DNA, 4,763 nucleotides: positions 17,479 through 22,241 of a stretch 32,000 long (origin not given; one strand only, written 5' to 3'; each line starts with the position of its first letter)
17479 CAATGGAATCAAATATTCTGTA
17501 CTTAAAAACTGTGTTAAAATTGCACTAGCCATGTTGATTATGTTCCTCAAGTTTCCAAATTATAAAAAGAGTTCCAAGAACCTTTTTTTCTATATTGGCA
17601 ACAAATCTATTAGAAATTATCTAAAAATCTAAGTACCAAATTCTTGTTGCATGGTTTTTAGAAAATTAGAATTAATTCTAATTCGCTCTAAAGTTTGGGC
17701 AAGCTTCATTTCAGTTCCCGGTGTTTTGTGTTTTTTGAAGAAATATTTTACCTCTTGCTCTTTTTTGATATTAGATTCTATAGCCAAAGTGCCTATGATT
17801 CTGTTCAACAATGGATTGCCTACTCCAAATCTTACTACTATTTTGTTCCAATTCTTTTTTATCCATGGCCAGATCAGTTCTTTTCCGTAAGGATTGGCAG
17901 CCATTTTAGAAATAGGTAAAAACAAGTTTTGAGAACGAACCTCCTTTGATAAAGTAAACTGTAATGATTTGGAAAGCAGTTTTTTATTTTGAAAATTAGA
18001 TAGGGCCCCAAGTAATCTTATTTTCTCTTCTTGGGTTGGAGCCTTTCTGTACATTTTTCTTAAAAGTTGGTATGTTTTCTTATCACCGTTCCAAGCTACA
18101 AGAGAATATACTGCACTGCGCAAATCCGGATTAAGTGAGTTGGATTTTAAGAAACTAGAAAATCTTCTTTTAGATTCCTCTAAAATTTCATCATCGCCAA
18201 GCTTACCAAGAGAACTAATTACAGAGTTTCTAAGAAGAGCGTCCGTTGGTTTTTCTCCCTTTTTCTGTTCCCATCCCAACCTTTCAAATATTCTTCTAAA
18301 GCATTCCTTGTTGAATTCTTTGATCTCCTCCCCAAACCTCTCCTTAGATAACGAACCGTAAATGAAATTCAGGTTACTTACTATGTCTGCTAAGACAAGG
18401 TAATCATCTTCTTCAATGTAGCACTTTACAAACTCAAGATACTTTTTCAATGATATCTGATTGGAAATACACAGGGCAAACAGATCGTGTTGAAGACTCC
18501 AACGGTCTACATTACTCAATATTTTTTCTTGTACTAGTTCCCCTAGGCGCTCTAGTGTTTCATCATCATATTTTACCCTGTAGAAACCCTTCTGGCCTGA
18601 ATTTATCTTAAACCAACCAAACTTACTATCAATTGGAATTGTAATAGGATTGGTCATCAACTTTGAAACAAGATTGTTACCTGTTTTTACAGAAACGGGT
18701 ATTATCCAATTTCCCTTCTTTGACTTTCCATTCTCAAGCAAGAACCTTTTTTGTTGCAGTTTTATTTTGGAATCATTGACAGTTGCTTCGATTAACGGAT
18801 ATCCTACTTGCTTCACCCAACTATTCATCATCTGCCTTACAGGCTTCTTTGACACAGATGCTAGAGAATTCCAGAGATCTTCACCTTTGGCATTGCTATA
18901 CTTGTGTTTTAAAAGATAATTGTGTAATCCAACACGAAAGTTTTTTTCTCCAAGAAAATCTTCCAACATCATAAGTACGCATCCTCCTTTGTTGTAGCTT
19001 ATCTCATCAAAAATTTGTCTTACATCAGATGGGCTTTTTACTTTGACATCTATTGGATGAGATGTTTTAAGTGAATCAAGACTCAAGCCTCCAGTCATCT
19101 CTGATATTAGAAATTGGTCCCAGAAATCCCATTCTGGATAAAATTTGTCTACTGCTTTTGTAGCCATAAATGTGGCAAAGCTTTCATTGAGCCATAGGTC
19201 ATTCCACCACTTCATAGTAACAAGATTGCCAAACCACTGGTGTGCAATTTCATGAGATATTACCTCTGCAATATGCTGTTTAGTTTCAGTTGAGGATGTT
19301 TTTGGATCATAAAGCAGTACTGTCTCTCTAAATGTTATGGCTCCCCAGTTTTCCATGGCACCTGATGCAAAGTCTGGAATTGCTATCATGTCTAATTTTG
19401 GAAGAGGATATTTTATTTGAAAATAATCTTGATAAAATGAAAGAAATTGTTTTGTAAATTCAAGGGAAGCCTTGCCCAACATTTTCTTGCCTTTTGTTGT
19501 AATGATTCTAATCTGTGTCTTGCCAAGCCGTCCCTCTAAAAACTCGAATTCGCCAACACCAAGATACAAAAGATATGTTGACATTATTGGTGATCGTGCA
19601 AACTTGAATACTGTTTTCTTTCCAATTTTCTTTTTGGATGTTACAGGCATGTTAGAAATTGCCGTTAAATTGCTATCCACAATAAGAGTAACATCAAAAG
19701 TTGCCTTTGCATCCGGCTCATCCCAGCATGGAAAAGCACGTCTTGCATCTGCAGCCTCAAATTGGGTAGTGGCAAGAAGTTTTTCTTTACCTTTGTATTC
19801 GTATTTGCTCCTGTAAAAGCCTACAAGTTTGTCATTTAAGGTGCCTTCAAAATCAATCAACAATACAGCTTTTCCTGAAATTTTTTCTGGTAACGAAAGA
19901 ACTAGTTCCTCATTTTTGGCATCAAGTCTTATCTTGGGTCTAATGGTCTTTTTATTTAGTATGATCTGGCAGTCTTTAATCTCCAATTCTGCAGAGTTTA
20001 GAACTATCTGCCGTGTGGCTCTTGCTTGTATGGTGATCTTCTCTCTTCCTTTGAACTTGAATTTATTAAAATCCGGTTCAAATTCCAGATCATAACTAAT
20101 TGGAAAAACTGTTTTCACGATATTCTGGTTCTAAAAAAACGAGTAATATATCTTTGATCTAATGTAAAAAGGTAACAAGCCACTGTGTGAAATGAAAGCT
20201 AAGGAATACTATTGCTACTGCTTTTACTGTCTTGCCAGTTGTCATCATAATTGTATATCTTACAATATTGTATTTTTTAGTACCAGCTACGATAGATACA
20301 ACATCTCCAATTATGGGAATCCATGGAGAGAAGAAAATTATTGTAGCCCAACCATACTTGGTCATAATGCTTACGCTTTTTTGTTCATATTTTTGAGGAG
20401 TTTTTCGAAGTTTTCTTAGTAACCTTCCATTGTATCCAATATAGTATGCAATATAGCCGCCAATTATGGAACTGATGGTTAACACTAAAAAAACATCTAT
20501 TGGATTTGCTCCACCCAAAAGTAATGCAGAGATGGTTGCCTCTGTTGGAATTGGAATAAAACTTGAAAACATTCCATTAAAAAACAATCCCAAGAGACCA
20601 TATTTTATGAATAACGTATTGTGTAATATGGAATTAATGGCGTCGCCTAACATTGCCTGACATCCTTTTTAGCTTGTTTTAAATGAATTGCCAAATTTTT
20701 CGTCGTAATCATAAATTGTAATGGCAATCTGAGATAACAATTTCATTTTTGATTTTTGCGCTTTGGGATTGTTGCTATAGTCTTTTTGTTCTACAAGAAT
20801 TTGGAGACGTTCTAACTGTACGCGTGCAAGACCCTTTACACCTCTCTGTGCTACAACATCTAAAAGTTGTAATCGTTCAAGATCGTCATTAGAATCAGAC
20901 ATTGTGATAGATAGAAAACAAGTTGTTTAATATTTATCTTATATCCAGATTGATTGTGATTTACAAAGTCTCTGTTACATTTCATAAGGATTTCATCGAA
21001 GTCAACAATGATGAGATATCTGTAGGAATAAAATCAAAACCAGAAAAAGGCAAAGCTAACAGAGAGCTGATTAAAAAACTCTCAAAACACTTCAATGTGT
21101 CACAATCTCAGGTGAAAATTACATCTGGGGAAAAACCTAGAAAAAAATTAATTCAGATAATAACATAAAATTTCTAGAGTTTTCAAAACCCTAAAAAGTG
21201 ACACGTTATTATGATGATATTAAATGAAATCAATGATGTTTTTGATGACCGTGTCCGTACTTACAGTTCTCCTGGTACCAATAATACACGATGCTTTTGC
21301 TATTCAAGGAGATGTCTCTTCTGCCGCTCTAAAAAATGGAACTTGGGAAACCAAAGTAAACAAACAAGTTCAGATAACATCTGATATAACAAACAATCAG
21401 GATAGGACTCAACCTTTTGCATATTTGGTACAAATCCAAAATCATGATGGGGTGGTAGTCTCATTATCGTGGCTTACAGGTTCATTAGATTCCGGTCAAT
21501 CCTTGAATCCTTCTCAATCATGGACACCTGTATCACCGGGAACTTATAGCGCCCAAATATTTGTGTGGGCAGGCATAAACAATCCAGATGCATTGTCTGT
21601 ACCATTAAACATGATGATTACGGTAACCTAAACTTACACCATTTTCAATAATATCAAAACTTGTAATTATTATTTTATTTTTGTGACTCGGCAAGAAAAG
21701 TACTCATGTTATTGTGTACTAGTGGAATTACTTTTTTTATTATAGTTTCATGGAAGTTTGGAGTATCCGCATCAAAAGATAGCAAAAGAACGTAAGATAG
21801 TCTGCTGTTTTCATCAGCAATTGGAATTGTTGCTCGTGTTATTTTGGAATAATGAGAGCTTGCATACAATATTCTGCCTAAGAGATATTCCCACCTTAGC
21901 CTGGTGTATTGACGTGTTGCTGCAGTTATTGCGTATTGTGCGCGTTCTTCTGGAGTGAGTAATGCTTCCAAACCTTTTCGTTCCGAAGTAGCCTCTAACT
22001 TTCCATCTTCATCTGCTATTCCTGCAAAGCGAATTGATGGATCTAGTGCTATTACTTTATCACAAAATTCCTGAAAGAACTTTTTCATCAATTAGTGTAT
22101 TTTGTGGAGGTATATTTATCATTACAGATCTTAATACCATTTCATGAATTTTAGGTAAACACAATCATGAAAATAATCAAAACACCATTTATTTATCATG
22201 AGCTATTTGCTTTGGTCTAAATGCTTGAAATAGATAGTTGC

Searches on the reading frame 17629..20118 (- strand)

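Call 44: search_protein_families(library=pfam, proteins=[window:17629-20118:-], max_evalue=0.001)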
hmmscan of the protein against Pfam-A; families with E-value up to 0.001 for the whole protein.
window:17629-20118:- (829 aa): 3 families
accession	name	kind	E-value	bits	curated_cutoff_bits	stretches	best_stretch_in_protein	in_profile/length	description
PF01433.26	Peptidase_M1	-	1.5e-88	296.5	27.7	1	218-434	2-218/218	Peptidase family M1 domain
PF11838.14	ERAP1_C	-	2.4e-83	280.7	38.2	1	502-814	1-317/318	ERAP1-like C-terminal domain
PF17900.6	Peptidase_M1_N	-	4.9e-54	183.7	25.8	1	6-183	2-186/186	Peptidase M1 N-terminal domain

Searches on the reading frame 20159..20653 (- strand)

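Call 44: search_protein_families(library=pfam, proteins=[window:20159-20653:-], max_evalue=0.001)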
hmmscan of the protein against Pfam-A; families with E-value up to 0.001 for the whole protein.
window:20159-20653:- (164 aa): 1 family
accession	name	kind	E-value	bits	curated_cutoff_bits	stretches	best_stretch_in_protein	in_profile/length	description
PF09335.16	VTT_dom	-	8.7e-13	49.3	33.9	1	42-151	6-120/123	VTT domain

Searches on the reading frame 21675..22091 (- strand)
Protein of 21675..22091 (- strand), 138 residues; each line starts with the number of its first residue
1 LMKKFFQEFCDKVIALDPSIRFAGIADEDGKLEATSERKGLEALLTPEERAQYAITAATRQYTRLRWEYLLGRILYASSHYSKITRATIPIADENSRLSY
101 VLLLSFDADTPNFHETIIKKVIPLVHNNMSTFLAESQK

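Call 44: search_protein_families(library=pfam, proteins=[window:21675-22091:-], max_evalue=0.001)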
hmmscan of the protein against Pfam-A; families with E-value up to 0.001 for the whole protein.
window:21675-22091:- (138 aa): 1 family
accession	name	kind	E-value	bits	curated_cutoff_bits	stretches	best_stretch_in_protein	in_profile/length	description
PF20364.3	DUF6659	-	0.00015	22.4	27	1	9-92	12-94/131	Family of unknown function (DUF6659)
